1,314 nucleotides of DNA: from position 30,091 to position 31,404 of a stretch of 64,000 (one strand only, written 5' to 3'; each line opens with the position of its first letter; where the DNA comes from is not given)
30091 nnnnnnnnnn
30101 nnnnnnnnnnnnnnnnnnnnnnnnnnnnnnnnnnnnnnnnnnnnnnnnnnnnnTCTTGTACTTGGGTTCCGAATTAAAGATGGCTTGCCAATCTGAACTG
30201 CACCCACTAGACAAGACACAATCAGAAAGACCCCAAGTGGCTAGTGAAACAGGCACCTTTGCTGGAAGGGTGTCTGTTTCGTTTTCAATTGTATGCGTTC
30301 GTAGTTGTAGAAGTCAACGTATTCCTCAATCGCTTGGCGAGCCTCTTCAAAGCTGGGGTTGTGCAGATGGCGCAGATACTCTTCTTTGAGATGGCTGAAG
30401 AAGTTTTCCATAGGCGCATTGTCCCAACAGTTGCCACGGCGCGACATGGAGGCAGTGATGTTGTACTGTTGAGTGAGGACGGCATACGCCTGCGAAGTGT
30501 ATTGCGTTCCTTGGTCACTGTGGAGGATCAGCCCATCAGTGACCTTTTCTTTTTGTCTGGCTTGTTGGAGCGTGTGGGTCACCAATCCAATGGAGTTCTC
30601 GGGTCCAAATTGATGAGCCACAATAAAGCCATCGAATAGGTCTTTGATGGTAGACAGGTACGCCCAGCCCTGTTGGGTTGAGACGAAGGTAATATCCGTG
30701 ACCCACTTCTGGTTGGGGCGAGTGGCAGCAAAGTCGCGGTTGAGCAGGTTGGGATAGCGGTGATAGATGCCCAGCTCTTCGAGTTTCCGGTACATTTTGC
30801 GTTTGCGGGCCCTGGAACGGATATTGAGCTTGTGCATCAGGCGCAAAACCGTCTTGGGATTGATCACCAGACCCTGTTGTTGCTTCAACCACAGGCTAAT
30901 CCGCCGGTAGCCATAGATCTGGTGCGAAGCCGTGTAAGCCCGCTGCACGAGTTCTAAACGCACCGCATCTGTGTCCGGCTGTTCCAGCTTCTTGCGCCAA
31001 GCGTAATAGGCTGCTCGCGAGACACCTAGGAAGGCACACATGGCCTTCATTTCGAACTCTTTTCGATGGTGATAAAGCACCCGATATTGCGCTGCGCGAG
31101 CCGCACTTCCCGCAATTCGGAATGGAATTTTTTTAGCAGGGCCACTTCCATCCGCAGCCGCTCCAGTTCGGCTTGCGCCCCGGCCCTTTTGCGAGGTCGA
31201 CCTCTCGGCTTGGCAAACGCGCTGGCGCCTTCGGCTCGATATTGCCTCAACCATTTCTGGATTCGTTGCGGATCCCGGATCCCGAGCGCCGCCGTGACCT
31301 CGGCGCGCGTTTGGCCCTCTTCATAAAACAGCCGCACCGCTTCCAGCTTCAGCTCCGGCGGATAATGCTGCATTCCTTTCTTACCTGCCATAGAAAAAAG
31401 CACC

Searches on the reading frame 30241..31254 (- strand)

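Call 106: search_protein_families(library=pfam, max_evalue=0.00001, proteins=[window:30241-31254:-])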
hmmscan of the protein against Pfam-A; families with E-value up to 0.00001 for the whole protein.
window:30241-31254:- (337 aa): 4 families
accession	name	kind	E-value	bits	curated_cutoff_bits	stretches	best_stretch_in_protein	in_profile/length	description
PF00665.32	rve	-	7e-23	81.3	32.6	1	178-276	2-102/102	Integrase core domain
PF13276.12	HTH_21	-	2.2e-16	60.3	28.1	1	100-153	7-60/60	HTH-like domain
PF13333.12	rve_2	-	3.5e-11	43.5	22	1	283-331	1-50/56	Integrase core domain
PF13683.12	rve_3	-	1.1e-09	38.3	26.5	1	265-320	2-57/67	Integrase core domain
